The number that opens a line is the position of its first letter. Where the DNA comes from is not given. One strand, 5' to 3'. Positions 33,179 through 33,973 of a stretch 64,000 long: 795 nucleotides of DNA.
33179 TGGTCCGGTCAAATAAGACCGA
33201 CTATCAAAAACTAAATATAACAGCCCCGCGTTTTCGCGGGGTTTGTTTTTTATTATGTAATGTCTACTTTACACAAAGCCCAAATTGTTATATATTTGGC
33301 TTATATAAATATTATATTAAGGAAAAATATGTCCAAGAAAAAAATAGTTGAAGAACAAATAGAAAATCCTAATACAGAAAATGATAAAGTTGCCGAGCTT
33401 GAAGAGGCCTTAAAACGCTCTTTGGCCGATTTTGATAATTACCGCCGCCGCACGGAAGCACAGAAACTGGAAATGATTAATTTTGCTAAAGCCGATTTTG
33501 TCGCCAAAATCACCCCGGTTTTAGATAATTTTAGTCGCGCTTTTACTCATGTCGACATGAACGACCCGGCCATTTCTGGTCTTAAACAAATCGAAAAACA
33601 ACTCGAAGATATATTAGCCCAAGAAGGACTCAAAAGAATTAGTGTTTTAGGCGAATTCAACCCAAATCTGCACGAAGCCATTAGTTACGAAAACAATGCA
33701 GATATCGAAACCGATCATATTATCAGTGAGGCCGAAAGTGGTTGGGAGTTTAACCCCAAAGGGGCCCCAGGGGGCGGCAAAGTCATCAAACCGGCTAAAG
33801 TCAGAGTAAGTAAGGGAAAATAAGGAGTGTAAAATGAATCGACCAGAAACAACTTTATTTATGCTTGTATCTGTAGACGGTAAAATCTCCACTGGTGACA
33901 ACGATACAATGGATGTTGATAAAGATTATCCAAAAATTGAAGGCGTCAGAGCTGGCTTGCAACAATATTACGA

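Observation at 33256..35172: Shared 18-bp inverted repeat upstream of grpE and dnaK: candidate heat-shock operator distinct from CIRCE and HAIR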

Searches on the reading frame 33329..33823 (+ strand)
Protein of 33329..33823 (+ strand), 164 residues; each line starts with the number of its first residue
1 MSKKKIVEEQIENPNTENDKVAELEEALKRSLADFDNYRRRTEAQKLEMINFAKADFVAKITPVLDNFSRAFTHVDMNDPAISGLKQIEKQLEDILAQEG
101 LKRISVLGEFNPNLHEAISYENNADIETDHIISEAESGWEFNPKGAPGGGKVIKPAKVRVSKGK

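Call 10: find_homologous_proteins(query=window:33329-33823:+, max_evalue=1e-10)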
Query window:33329-33823:+ (164 aa): 213 proteins with E <= 1e-10 among 306 candidates; the best 120 are listed.
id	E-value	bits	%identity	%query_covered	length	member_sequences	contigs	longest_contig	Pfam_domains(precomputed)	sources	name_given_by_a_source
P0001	9.5e-101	352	100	100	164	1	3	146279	PF01025.25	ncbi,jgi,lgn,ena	ncbi:MAG: nucleotide exchange factor GrpE [Candidatus Berkelbacteria bacterium]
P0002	4.2e-74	266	79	100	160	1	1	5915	PF01025.25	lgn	-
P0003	1.1e-73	264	79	100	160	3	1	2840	PF01025.25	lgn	-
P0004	7.2e-68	245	79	88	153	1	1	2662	PF01025.25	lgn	-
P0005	4.4e-64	233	74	91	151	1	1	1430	PF01025.25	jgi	jgi:molecular chaperone GrpE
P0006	3.4e-63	230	70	100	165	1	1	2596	PF01025.25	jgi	jgi:molecular chaperone GrpE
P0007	6.9e-63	229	73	98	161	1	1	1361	PF01025.25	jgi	jgi:molecular chaperone GrpE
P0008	1.3e-61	225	76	90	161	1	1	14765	PF01025.25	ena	-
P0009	1.9e-61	224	68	100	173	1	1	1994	PF01025.25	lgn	-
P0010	3.6e-61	224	67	100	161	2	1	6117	PF01025.25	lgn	-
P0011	4.7e-61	223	73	89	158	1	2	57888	PF01025.25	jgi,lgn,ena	jgi:molecular chaperone GrpE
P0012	1.5e-60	222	74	88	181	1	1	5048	PF01025.25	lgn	-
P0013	3.1e-60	221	70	98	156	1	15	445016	PF01025.25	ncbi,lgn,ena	-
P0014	3.8e-58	214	71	90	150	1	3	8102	PF01025.25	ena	-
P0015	3.3e-57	211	73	89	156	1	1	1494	PF01025.25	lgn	-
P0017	5.6e-56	207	65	100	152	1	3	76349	PF01025.25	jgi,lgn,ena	-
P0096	2.1e-40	156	57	91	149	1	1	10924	PF01025.25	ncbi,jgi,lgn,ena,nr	ncbi:MAG: molecular chaperone GrpE (heat shock protein), molecular chaperone GrpE [Candidatus Berkel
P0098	2.5e-40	156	54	100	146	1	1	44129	PF01025.25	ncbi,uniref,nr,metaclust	ncbi:nucleotide exchange factor GrpE [Candidatus Berkelbacteria bacterium RBG_13_40_8]|uniref:Protei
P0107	5.0e-40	155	59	88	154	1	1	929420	PF01025.25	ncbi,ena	-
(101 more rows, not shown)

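Call 12: find_encoding_contigs(protein=P0002, flank=6000, max_places=1)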
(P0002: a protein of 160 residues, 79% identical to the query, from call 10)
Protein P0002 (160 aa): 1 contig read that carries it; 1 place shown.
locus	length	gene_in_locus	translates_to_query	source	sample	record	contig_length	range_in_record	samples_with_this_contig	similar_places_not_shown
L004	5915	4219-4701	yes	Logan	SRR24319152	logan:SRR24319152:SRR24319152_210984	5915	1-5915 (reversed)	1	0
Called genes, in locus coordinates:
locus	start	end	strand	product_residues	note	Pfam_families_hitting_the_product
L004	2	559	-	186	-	?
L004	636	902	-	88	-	-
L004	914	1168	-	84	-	-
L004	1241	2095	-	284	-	PF00753:Lactamase_B, PF12706:Lactamase_B_2 (weak)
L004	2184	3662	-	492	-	PF13567:DUF4131, PF03772:Competence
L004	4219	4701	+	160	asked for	PF01025:GrpE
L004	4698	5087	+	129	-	PF00293:NUDIX, PF14815:NUDIX_4 (weak)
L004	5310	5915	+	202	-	?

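Call 13: find_encoding_contigs(protein=P0008, flank=8000, max_places=1)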
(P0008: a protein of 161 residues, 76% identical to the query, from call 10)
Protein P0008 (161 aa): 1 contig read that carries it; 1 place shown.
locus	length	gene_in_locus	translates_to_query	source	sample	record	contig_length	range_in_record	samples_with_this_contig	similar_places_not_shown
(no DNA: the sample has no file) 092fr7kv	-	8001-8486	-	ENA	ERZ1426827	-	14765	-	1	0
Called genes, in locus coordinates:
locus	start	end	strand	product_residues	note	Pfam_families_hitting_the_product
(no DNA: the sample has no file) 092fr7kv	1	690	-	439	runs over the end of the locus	PF13439:Glyco_transf_4, PF13477:Glyco_trans_4_2, PF13579:Glyco_trans_4_4, PF20706:GT4-conflict, PF00534:Glycos_transf_1, PF13692:Glyco_trans_1_4, PF13524:Glyco_trans_1_2 (faint)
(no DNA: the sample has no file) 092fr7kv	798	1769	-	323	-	PF01087:GalP_UDP_transf, PF16268:DUF4921, PF01230:HIT (faint), PF02744:GalP_UDP_tr_C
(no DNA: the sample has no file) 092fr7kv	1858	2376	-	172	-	PF02075:RuvC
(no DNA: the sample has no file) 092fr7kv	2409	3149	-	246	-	PF20772:TACO1_YebC_N, PF01709:Transcrip_reg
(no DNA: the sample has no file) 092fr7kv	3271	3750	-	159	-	-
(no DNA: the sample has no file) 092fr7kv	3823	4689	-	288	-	PF25281:MBL_MAP1B (weak), PF00753:Lactamase_B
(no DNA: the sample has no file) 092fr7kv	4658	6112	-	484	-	PF13567:DUF4131, PF03772:Competence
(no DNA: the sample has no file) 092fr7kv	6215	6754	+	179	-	-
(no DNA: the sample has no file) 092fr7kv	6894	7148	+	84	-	-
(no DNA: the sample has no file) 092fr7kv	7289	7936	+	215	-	PF18931:DUF5680 (weak)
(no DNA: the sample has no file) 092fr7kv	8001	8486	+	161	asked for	PF01025:GrpE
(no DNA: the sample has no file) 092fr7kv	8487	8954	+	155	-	PF13420:Acetyltransf_4, PF13302:Acetyltransf_3 (weak), PF00583:Acetyltransf_1, PF13673:Acetyltransf_10, PF13508:Acetyltransf_7, PF14542:Acetyltransf_CG (weak), PF08445:FR47 (weak)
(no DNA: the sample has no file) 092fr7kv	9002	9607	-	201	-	-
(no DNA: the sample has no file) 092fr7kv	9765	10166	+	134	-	?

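Call 14: find_encoding_contigs(protein=P0011, flank=8000, max_places=1)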
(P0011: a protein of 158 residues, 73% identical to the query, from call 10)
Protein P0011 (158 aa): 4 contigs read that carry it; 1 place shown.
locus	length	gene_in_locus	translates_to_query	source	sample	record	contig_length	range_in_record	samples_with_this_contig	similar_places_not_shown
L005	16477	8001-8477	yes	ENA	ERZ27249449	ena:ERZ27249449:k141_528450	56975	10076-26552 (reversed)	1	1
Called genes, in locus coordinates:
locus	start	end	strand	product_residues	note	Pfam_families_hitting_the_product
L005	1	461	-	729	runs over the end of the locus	PF13439:Glyco_transf_4, PF00534:Glycos_transf_1, PF13692:Glyco_trans_1_4, PF13524:Glyco_trans_1_2 (weak)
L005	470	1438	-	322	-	PF01408:GFO_IDH_MocA, PF22725:GFO_IDH_MocA_C3 (weak)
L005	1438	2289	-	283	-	PF04230:PS_pyruv_trans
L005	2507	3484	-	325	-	PF01087:GalP_UDP_transf, PF11969:DcpS_C (faint), PF16268:DUF4921, PF02744:GalP_UDP_tr_C, PF01230:HIT (weak)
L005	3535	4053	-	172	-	PF02075:RuvC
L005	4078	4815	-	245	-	PF20772:TACO1_YebC_N, PF01709:Transcrip_reg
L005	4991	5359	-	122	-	PF07883:Cupin_2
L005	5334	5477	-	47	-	-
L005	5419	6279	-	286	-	PF25281:MBL_MAP1B (weak), PF00753:Lactamase_B, PF12706:Lactamase_B_2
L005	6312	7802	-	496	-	PF13567:DUF4131, PF03772:Competence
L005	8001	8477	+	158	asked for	PF01025:GrpE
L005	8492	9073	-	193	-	-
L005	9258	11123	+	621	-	PF00012:HSP70, PF06723:MreB_Mbl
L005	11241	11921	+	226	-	-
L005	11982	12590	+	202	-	PF00226:DnaJ, PF01556:DnaJ_C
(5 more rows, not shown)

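Call 15: find_encoding_contigs(protein=P0013, flank=8000, max_places=1)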
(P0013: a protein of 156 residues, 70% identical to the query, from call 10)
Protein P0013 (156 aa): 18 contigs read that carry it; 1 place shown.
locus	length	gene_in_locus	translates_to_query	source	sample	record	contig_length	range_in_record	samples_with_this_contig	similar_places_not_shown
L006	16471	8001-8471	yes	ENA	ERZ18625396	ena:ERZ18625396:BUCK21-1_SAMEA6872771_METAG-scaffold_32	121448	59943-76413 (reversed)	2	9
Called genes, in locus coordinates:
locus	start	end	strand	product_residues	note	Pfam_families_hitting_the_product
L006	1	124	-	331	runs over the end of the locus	PF00535:Glycos_transf_2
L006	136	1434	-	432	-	PF20706:GT4-conflict, PF13439:Glyco_transf_4, PF13477:Glyco_trans_4_2, PF13579:Glyco_trans_4_4, PF00534:Glycos_transf_1, PF13692:Glyco_trans_1_4, PF13524:Glyco_trans_1_2 (weak)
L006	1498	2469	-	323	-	PF01087:GalP_UDP_transf, PF16268:DUF4921 (weak), PF02744:GalP_UDP_tr_C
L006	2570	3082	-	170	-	PF02075:RuvC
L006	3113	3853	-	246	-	PF20772:TACO1_YebC_N, PF01709:Transcrip_reg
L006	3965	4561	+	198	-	-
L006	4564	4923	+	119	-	-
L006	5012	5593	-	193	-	-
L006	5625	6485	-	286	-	PF25281:MBL_MAP1B (weak), PF00753:Lactamase_B, PF12706:Lactamase_B_2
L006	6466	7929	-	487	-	PF13567:DUF4131, PF03772:Competence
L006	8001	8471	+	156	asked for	PF01025:GrpE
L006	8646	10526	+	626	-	PF00012:HSP70, PF06723:MreB_Mbl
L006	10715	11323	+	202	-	PF00226:DnaJ, PF01556:DnaJ_C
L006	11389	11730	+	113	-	-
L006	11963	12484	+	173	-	-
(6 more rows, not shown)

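Call 19: find_encoding_contigs(protein=P0107, flank=10000, max_places=1)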
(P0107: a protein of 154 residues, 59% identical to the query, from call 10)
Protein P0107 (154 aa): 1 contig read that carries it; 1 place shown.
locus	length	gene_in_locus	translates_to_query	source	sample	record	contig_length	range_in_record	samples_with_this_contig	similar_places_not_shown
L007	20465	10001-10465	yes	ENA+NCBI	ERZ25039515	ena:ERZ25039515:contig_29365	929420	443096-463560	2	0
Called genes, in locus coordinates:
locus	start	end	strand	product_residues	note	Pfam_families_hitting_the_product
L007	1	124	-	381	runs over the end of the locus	PF13439:Glyco_transf_4, PF00534:Glycos_transf_1, PF13692:Glyco_trans_1_4, PF13524:Glyco_trans_1_2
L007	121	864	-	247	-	PF00535:Glycos_transf_2, PF10111:Glyco_tranf_2_2, PF13506:Glyco_transf_21 (weak), PF13641:Glyco_tranf_2_3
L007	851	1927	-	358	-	PF00534:Glycos_transf_1, PF13692:Glyco_trans_1_4, PF13524:Glyco_trans_1_2 (faint)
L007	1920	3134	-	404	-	-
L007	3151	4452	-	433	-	PF13439:Glyco_transf_4, PF13477:Glyco_trans_4_2 (weak), PF13579:Glyco_trans_4_4, PF00534:Glycos_transf_1, PF13692:Glyco_trans_1_4, PF20706:GT4-conflict, PF13524:Glyco_trans_1_2 (weak)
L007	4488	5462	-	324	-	PF01087:GalP_UDP_transf, PF16268:DUF4921, PF02744:GalP_UDP_tr_C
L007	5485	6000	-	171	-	PF02075:RuvC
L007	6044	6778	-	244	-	PF20772:TACO1_YebC_N, PF01709:Transcrip_reg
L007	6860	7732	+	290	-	PF00413:Peptidase_M10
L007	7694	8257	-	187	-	-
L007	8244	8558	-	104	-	-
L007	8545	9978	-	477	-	PF13567:DUF4131, PF03772:Competence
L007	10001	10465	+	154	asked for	PF01025:GrpE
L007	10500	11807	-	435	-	-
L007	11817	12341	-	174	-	-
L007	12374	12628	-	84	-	PF12840:HTH_20 (weak), PF25212:HVO_A0114 (weak), PF01022:HTH_5 (weak), PF01047:MarR (weak), PF13412:HTH_24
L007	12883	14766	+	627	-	PF00012:HSP70, PF06723:MreB_Mbl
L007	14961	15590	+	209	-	PF00226:DnaJ, PF01556:DnaJ_C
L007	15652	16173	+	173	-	-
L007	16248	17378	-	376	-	PF12679:ABC2_membrane_2, PF12698:ABC2_membrane_3, PF01061:ABC2_membrane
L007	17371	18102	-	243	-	PF02463:SMC_N (faint), PF00005:ABC_tran, PF13304:AAA_21 (faint)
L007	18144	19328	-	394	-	PF02660:G3P_acyltransf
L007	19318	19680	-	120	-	PF01592:NifU_N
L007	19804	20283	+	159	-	PF02001:DUF134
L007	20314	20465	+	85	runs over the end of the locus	PF17253:DUF5320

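Call 20: find_encoding_contigs(protein=P0017, flank=8000, max_places=1)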
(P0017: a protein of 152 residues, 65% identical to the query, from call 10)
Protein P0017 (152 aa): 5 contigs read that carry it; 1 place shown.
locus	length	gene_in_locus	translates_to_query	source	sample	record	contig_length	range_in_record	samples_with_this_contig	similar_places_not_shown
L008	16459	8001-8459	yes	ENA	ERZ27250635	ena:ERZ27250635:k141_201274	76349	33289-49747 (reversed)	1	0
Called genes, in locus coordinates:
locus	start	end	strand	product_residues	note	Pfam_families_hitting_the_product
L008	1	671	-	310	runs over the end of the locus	PF02698:DUF218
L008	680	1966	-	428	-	PF13477:Glyco_trans_4_2, PF13439:Glyco_transf_4, PF13579:Glyco_trans_4_4, PF20706:GT4-conflict, PF00534:Glycos_transf_1, PF13692:Glyco_trans_1_4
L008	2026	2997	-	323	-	PF01087:GalP_UDP_transf, PF11969:DcpS_C (faint), PF16268:DUF4921, PF01230:HIT (faint), PF02744:GalP_UDP_tr_C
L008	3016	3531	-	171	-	PF02075:RuvC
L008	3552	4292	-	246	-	PF20772:TACO1_YebC_N, PF01709:Transcrip_reg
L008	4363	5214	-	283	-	PF25281:MBL_MAP1B (weak), PF00753:Lactamase_B, PF12706:Lactamase_B_2 (weak)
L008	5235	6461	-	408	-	PF01522:Polysacc_deac_1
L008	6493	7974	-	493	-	PF13567:DUF4131, PF03772:Competence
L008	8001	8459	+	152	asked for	PF01025:GrpE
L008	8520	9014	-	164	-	PF01797:Y1_Tnp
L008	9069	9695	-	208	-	-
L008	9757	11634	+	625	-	PF00012:HSP70, PF06723:MreB_Mbl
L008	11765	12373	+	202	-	PF00226:DnaJ, PF01556:DnaJ_C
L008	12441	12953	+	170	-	-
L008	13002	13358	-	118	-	-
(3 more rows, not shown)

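Call 21: find_encoding_contigs(protein=P0098, flank=8000, max_places=1)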
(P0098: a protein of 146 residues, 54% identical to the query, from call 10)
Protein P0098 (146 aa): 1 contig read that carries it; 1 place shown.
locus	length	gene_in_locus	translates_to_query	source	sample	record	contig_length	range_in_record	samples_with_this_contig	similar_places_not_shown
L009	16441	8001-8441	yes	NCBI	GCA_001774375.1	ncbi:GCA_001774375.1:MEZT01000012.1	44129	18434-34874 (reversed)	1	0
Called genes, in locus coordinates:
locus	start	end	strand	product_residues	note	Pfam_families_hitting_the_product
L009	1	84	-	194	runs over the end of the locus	PF20803:PaaX_M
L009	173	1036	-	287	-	PF25281:MBL_MAP1B, PF00753:Lactamase_B, PF12706:Lactamase_B_2 (weak)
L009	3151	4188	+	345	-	PF13518:HTH_28 (weak), PF13565:HTH_32 (weak), PF00665:rve, PF13683:rve_3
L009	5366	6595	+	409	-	PF02156:Glyco_hydro_26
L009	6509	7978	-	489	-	PF13567:DUF4131, PF03772:Competence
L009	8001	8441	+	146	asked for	PF01025:GrpE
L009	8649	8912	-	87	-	-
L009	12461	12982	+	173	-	-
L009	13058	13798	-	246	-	-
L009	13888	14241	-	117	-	PF01592:NifU_N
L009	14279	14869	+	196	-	PF04203:Sortase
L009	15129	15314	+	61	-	PF01541:GIY-YIG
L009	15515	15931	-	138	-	-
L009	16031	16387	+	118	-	-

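Call 53: list_cluster_members(proteins=[P0001, P0124, P0127, P0135, P0121, P0096, P0128, P0107, P0013])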
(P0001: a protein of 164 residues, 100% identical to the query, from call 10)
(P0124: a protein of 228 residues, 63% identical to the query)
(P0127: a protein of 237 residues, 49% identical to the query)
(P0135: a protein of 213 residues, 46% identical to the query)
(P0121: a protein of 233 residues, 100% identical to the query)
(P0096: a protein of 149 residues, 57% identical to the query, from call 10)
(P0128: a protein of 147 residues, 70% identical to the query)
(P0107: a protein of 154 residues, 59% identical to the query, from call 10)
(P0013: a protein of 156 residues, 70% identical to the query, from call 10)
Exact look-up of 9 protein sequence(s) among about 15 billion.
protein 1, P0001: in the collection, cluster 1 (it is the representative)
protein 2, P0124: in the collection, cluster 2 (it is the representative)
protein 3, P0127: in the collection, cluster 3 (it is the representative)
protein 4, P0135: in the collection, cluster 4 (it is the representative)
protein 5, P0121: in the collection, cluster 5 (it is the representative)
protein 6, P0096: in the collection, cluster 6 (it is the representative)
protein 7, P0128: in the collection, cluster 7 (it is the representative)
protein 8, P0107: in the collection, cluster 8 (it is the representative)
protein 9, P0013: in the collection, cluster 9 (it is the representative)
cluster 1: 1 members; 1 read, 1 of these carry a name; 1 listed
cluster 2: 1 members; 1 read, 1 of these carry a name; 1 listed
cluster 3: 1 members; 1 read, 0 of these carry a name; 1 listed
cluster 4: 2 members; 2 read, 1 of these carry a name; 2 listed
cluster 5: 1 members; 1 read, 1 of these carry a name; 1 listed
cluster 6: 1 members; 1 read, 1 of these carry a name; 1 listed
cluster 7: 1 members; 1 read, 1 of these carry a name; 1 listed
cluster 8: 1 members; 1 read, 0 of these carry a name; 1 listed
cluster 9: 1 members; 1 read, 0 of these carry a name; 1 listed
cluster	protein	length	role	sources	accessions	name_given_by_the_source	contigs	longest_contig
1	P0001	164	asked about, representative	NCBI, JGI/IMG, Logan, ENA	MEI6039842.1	MAG: nucleotide exchange factor GrpE [Candidatus Berkelbacteria bacterium]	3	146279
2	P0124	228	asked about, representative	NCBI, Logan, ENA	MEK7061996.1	MAG: Hsp20 family protein [Patescibacteria group bacterium]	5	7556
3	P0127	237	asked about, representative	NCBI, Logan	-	-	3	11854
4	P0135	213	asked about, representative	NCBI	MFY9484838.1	MAG: Hsp20 family protein [Patescibacteria group bacterium]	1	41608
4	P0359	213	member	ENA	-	-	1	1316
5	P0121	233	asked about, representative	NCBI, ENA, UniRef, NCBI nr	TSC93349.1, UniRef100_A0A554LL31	MAG: HSP20 family protein [Candidatus Berkelbacteria bacterium Licking1014_7] | HSP20 family protein n=1 Tax=Candidatus Berkelbacteria bacterium Licking1014_7 ...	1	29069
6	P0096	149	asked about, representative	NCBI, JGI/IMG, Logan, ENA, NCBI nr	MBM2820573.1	MAG: molecular chaperone GrpE (heat shock protein), molecular chaperone GrpE [Candidatus ... | molecular chaperone GrpE (heat shock protein), molecular chaperone GrpE [Candidatus ...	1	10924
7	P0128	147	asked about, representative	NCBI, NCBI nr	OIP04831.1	hypothetical protein AUK14_02710 [Candidatus Berkelbacteria bacterium CG2_30_39_44] | MAG: hypothetical protein AUK14_02710 [Candidatus Berkelbacteria bacterium CG2_30_39_44]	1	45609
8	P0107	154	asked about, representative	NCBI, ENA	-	-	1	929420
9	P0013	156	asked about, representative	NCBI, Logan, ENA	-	-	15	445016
